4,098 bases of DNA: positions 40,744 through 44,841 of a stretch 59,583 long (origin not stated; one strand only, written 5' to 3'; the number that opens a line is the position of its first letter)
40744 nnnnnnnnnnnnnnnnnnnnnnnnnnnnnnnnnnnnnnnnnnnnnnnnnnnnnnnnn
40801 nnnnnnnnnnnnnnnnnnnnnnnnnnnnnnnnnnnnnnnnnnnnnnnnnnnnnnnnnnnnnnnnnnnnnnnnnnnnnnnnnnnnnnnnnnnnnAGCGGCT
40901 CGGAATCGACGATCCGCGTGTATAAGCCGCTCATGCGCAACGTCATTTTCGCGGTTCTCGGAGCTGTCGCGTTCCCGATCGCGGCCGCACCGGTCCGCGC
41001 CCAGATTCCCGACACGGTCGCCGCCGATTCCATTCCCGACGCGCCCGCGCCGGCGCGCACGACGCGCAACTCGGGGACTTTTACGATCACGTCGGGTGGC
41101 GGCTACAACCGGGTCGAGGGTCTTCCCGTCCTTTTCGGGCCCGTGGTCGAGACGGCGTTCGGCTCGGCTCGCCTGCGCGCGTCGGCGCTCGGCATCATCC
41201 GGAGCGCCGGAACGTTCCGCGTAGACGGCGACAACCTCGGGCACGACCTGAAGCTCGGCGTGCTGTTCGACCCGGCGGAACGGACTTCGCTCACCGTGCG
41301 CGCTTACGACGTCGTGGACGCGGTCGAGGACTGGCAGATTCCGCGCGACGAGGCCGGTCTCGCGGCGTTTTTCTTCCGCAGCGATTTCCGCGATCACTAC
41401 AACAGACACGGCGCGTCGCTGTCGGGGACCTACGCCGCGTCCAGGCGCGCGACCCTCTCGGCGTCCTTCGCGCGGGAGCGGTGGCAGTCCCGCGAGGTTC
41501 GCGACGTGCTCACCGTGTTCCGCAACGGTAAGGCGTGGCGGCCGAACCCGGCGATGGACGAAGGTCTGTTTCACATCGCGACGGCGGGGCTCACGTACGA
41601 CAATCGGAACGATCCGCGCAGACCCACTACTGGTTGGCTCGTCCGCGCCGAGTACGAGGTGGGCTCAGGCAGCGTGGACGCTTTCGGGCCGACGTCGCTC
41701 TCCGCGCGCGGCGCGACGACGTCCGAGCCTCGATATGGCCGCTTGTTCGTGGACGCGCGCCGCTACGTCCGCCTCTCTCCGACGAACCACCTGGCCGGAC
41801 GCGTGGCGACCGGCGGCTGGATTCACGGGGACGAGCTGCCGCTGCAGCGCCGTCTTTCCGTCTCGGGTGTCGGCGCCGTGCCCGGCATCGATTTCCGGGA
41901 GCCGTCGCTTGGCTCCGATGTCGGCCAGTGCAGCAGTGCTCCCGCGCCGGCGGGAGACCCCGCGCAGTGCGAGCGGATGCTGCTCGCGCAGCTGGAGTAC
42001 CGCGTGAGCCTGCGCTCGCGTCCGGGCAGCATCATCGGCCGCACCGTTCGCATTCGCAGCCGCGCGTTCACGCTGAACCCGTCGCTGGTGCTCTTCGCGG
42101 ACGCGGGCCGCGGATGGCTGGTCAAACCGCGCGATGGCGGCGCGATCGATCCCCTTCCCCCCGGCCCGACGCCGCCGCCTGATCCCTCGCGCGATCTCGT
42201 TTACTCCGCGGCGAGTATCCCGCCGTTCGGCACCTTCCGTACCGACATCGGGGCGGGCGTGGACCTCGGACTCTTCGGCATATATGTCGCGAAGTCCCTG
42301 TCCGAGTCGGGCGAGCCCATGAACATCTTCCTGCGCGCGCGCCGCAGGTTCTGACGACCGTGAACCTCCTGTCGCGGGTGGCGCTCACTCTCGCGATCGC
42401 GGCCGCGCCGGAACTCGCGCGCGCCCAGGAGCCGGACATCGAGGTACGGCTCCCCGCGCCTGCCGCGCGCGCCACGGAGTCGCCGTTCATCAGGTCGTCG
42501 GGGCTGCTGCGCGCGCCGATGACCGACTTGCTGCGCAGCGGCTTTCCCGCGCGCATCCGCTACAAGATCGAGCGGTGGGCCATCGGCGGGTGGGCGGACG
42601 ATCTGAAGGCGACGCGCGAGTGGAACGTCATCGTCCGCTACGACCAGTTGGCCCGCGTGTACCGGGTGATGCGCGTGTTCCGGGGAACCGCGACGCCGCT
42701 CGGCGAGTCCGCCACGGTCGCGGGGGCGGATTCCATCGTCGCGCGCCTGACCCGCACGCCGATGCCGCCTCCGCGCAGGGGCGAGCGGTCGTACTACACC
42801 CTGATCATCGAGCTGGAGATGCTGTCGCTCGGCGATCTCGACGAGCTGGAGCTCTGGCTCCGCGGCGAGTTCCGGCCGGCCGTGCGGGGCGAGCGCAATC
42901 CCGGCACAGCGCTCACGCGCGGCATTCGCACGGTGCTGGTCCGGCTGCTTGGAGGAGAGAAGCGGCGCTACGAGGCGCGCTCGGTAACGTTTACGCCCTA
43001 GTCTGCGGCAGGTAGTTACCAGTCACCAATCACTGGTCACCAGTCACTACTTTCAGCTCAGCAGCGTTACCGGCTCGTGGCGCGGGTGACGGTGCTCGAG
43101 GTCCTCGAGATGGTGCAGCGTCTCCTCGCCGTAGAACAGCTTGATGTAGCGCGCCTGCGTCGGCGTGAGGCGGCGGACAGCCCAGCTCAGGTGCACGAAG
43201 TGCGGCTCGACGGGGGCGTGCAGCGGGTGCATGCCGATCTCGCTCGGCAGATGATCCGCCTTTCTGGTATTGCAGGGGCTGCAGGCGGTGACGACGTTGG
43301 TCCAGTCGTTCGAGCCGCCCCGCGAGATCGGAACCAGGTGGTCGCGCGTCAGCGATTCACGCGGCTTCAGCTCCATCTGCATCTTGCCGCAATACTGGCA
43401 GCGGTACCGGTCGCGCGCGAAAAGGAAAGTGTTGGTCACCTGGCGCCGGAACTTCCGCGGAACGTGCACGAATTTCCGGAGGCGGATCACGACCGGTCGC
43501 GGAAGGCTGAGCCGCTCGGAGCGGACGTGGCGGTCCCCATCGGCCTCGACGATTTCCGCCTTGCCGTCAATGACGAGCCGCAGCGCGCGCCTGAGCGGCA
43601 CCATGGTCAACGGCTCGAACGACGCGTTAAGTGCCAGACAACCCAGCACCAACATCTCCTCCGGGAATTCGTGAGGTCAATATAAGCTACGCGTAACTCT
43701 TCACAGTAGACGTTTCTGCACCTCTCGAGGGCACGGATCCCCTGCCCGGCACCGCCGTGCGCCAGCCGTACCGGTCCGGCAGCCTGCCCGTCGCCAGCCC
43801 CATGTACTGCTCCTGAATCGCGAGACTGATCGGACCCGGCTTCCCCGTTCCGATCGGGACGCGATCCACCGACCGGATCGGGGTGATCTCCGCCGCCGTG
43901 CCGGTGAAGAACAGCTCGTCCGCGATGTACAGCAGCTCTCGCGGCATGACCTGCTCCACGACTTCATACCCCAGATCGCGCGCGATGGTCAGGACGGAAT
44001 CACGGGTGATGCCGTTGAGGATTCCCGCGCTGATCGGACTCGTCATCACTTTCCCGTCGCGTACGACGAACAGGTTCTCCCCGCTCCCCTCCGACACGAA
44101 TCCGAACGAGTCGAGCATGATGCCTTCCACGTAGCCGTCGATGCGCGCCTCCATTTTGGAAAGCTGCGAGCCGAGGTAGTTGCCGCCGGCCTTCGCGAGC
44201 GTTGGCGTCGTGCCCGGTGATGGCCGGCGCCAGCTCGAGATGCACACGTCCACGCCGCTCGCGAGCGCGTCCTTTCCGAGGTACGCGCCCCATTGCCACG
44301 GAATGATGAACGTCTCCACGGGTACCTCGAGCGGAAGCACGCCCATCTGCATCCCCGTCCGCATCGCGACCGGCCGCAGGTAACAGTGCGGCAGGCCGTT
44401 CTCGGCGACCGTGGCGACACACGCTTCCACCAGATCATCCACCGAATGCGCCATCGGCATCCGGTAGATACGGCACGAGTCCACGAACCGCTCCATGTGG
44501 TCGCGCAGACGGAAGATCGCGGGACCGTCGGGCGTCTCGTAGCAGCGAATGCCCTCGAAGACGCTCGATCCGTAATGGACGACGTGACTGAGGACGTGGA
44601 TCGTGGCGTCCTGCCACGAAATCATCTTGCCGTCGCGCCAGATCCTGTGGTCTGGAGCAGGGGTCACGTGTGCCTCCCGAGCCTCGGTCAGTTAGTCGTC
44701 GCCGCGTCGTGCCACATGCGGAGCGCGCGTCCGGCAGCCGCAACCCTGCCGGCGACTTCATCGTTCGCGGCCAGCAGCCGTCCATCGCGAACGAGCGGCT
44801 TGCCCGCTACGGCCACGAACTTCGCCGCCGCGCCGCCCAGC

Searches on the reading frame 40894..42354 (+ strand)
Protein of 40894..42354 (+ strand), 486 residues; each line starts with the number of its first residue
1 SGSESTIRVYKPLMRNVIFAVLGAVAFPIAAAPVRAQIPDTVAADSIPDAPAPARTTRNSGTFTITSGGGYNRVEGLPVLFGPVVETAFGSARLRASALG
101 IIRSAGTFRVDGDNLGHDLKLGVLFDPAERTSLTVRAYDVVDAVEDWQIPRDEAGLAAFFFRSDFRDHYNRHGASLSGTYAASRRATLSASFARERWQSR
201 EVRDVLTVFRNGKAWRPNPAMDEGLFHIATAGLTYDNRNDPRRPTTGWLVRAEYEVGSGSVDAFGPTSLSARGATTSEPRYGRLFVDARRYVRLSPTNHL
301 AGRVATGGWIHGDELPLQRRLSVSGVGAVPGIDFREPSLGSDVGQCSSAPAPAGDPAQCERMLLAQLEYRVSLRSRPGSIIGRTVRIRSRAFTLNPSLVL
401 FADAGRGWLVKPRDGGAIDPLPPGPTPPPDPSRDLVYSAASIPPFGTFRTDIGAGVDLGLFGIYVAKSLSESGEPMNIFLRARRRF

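Call 63: search_protein_families(library=pfam, proteins=[window:40894-42354:+], max_evalue=0.0001)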
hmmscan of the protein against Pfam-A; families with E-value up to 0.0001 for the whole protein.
window:40894-42354:+ (486 aa): 1 family
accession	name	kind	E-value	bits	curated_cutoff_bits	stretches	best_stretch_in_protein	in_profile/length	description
PF01103.29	Omp85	-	1.6e-06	28.3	24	1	171-377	61-245/325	Omp85 superfamily domain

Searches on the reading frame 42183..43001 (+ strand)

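Call 63: search_protein_families(library=pfam, proteins=[window:42183-43001:+], max_evalue=0.0001)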
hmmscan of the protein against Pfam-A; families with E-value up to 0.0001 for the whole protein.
window:42183-43001:+ (272 aa): 0 families

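Call 75: search_protein_families(library=pfam, proteins=[window:42183-43001:+], max_evalue=0.01)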
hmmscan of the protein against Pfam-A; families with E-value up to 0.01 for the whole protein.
window:42183-43001:+ (272 aa): 1 family
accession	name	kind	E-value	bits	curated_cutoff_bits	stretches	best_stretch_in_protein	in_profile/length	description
PF14334.11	DUF4390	-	0.0067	16.4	27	0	110-199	29-117/161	Domain of unknown function (DUF4390)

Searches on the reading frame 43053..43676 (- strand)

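Call 63: search_protein_families(library=pfam, proteins=[window:43053-43676:-], max_evalue=0.0001)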
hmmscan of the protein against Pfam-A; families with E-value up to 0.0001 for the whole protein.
window:43053-43676:- (207 aa): 2 families
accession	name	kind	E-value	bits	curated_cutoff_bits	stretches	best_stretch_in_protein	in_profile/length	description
PF14279.12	HNH_5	-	2.5e-15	56.6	27.5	1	93-151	1-55/56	HNH endonuclease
PF01844.29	HNH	-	9.4e-13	48.5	21.4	1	93-140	1-45/47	HNH endonuclease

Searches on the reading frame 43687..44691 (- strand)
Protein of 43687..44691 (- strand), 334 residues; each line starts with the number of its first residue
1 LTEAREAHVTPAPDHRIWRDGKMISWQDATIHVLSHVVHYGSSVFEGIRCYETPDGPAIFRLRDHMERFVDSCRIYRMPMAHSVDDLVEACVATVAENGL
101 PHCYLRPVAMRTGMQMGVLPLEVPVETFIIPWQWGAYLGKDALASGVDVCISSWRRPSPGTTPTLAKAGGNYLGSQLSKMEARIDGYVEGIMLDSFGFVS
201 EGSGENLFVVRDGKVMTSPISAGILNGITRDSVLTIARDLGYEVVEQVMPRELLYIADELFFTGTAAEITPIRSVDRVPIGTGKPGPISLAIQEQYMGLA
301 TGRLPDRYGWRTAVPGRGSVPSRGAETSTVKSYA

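Call 63: search_protein_families(library=pfam, proteins=[window:43687-44691:-], max_evalue=0.0001)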
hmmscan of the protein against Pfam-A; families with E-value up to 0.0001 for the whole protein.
window:43687-44691:- (334 aa): 1 family
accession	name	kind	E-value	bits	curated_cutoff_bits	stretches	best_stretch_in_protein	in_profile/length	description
PF01063.24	Aminotran_4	-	2.3e-46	158.9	28.5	1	44-275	2-223/223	Amino-transferase class IV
